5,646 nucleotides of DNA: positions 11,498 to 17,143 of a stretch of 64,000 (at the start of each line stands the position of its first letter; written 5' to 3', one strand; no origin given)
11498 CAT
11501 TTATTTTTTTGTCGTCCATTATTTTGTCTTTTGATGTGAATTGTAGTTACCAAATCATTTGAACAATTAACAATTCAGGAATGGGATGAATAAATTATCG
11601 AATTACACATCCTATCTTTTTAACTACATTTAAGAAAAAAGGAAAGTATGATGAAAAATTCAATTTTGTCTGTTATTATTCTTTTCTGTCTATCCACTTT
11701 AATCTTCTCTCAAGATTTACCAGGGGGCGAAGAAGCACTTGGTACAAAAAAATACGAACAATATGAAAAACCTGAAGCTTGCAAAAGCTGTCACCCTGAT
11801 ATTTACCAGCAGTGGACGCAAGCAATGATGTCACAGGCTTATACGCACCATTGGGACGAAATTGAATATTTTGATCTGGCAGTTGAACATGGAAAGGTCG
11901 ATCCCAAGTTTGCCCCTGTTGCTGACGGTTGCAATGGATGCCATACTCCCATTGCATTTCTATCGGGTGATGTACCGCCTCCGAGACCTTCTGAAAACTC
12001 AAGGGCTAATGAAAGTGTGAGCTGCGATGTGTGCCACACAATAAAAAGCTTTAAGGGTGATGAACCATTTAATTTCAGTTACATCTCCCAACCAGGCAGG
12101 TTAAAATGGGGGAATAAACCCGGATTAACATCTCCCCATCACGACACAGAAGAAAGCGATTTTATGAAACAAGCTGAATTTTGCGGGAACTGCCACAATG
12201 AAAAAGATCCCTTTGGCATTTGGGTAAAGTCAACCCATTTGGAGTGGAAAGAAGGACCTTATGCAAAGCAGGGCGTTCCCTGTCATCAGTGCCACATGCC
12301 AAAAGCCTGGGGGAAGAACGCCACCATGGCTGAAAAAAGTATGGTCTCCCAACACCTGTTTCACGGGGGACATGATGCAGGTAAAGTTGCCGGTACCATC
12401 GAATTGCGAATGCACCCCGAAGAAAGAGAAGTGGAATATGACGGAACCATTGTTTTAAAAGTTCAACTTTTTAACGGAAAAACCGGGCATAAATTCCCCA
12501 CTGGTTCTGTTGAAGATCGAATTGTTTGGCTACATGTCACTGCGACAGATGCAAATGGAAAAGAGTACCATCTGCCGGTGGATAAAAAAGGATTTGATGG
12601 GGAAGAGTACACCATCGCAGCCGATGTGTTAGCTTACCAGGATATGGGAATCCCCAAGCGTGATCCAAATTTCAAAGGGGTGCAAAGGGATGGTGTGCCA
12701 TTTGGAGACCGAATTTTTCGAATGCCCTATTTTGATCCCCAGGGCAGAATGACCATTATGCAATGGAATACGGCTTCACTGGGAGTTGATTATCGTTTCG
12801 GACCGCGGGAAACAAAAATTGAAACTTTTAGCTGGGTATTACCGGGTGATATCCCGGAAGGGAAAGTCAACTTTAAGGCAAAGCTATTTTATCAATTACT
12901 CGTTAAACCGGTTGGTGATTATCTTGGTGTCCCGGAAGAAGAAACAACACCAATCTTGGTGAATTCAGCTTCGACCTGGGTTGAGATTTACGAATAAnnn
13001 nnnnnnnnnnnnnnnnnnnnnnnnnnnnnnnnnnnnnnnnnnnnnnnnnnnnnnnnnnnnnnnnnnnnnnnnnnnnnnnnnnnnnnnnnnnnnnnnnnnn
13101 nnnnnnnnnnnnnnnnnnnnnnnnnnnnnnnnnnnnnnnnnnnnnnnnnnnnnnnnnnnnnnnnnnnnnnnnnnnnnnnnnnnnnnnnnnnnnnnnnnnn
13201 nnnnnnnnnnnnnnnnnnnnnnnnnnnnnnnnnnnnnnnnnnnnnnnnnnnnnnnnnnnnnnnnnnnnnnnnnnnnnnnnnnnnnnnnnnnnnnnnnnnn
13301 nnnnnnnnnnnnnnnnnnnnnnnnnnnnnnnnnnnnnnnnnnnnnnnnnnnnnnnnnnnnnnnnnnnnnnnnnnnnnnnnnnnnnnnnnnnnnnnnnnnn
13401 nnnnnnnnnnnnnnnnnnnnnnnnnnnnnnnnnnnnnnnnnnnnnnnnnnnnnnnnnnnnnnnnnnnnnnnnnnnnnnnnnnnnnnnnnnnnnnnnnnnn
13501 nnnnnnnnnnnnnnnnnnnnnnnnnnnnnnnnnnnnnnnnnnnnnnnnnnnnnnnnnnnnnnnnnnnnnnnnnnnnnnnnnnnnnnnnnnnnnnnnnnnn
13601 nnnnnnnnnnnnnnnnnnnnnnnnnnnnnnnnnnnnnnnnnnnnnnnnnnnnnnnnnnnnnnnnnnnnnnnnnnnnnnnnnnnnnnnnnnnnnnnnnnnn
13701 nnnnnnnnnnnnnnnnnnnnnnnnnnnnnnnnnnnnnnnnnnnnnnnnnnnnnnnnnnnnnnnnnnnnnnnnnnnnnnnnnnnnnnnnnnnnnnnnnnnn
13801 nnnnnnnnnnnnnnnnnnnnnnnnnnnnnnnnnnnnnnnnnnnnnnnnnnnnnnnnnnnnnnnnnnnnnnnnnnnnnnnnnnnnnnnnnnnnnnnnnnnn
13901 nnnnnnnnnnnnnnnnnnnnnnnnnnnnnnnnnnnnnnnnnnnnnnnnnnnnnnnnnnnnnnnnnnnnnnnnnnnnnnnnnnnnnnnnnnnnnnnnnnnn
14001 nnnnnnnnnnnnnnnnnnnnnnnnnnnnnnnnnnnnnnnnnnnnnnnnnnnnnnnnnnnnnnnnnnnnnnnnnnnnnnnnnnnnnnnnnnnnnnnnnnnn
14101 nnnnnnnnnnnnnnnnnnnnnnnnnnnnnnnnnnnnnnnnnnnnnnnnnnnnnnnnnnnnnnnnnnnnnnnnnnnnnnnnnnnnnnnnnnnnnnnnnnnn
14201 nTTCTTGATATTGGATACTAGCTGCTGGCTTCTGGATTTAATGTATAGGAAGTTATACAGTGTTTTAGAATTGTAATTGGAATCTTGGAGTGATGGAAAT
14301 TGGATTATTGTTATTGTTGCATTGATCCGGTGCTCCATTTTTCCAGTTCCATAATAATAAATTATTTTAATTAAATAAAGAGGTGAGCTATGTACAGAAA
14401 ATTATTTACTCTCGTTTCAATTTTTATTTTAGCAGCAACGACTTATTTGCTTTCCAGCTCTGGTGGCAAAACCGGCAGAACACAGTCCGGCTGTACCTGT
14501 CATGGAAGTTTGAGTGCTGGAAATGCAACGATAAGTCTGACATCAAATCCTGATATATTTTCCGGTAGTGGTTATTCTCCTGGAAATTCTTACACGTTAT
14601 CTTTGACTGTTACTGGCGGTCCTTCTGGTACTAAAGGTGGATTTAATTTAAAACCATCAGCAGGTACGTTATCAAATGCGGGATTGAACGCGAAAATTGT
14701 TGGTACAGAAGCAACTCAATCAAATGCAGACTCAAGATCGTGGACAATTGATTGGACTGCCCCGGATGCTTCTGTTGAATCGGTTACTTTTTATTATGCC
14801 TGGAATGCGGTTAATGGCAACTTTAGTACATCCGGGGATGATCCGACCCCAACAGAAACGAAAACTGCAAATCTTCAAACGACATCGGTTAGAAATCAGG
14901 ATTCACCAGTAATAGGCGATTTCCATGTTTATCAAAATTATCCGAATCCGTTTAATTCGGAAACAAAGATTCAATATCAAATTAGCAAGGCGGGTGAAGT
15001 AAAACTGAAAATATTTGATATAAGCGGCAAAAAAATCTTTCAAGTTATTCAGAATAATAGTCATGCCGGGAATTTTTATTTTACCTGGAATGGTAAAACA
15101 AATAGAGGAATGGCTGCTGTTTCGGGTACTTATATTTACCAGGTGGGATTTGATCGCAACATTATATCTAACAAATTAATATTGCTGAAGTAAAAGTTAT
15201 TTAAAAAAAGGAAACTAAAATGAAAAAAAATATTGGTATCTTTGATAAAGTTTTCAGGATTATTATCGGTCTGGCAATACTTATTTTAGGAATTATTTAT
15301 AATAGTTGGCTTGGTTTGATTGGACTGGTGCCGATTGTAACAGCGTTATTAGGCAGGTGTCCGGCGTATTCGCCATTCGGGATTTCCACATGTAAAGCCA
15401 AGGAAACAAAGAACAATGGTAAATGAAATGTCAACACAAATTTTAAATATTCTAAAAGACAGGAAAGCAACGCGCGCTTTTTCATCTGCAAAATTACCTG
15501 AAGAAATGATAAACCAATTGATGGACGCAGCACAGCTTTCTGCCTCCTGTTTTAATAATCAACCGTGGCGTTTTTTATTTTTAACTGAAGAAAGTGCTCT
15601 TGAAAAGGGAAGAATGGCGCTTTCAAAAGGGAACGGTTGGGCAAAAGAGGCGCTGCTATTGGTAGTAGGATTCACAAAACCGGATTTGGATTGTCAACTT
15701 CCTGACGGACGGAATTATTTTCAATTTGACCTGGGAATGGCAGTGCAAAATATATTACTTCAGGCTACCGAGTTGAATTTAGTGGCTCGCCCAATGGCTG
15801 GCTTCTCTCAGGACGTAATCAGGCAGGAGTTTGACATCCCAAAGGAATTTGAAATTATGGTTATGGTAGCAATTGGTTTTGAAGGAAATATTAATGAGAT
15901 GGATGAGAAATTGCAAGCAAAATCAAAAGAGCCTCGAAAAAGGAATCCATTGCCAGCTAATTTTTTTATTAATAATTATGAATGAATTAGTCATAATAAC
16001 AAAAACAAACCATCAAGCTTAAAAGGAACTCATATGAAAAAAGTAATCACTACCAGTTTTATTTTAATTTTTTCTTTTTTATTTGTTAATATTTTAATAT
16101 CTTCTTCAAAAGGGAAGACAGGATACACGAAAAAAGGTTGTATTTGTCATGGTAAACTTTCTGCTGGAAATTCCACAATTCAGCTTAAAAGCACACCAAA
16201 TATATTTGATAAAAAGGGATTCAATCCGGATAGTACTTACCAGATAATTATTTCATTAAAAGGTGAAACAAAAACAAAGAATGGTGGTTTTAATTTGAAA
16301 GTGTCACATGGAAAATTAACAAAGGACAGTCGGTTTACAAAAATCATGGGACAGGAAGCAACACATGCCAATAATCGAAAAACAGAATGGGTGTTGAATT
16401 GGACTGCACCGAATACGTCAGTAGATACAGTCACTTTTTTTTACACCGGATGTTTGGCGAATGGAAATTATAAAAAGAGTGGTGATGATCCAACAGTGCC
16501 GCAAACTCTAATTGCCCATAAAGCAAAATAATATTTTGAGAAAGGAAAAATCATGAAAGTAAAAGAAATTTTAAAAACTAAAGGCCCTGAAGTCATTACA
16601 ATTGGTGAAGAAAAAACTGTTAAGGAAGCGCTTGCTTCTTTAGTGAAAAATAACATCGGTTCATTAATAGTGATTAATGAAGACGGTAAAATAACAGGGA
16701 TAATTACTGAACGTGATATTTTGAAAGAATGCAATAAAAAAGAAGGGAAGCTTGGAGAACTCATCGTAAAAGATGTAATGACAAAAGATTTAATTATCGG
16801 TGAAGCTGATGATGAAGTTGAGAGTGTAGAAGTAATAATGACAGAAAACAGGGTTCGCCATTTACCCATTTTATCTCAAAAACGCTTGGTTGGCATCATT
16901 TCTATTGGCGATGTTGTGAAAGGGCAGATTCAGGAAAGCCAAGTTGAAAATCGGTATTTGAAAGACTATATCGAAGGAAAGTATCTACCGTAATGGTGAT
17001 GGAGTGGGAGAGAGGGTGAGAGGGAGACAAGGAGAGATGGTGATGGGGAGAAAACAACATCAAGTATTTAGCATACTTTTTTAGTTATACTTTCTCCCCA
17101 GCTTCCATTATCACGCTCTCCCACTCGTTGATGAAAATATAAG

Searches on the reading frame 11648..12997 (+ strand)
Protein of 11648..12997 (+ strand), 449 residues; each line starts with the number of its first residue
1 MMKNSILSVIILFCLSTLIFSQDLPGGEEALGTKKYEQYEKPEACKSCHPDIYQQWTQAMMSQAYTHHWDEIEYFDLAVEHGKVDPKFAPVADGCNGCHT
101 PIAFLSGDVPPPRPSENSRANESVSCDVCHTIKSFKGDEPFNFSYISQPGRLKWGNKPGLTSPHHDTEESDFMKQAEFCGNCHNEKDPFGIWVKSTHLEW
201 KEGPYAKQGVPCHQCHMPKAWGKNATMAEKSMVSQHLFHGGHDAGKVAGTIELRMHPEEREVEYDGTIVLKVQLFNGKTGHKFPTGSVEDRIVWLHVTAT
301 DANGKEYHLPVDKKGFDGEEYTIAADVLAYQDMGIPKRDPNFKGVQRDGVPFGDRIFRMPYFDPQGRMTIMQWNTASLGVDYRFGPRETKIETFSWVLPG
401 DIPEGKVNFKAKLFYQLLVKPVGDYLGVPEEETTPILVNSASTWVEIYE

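Call 8: search_protein_families(library=pfam, proteins=[window:11648-12997:+])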
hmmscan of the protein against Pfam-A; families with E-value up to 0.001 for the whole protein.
window:11648-12997:+ (449 aa): 6 families
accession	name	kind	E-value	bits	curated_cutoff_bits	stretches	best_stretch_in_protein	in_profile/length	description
PF13435.11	Cytochrome_C554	-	3.7e-08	34.6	20.8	1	44-131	1-84/84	Cytochrome c554 and c-prime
PF14522.11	Cytochrome_C7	-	2e-07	31.2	24.8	0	93-134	14-52/67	Cytochrome c7 and related cytochrome c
PF03264.19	Cytochrom_NNT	-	1.2e-06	28.8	24.1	1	174-240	34-94/174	NapC/NirT cytochrome c family, N-terminal region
PF22113.1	Mtrc-MtrF_II-IV_dom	-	1e-05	25.6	30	0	37-133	76-166/176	Outer membrane cytochrome MtrC/MtrF-like, domains II/IV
PF14537.11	Cytochrom_c3_2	-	0.0002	22.2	25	0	44-132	8-66/79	Cytochrome c3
PF02335.20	Cytochrom_C552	-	0.00055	19.5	24.1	0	200-225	235-260/438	Cytochrome c552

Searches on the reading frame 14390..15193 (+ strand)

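Call 8: search_protein_families(library=pfam, proteins=[window:14390-15193:+])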
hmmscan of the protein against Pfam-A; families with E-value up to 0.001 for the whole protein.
window:14390-15193:+ (267 aa): 3 families
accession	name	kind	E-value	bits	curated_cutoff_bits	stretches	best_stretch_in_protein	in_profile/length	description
PF13860.13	FlgD_ig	-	3e-09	37.2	27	1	198-252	19-73/79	FlgD Ig-like domain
PF18962.6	Por_Secre_tail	-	3.7e-06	27.6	27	1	184-264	2-74/75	Secretion system C-terminal sorting domain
PF13585.12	CHU_C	-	0.0001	22.8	27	1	192-254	18-72/86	CHU_C Type IX secretion signal domain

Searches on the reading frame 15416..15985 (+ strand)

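Call 8: search_protein_families(library=pfam, proteins=[window:15416-15985:+])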
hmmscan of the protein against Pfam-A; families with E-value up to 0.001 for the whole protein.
window:15416-15985:+ (189 aa): 2 families
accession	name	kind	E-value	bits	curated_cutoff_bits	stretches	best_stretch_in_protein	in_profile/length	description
PF00881.29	Nitroreductase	-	4.9e-22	79.3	23.5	2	14-62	2-50/167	Nitroreductase family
PF14512.11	TM1586_NiRdase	-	4.6e-08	33.4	27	1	14-58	140-186/215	Putative TM nitroreductase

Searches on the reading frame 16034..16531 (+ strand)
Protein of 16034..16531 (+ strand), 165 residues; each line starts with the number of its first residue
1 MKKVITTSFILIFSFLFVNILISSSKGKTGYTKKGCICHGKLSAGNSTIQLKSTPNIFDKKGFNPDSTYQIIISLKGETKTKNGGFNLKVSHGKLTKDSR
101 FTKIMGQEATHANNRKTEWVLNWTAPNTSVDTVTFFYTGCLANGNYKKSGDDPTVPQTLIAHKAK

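Call 8: search_protein_families(library=pfam, proteins=[window:16034-16531:+])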
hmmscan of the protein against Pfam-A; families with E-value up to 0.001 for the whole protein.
window:16034-16531:+ (165 aa): 1 family
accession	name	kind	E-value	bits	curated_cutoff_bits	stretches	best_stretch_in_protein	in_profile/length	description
PF02014.22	Reeler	-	0.00051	21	21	0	79-138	62-121/131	Reeler domain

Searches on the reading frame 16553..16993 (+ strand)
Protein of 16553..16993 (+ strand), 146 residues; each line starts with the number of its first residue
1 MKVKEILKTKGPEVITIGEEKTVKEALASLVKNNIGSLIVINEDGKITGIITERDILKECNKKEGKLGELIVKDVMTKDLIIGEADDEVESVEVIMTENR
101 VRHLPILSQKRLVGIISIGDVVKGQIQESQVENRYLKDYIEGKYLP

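Call 8: search_protein_families(library=pfam, proteins=[window:16553-16993:+])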
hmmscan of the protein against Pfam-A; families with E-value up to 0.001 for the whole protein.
window:16553-16993:+ (146 aa): 1 family
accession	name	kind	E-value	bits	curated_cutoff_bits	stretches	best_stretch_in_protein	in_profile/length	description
PF00571.33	CBS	-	1.9e-24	86.2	24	2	12-59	7-54/57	CBS domain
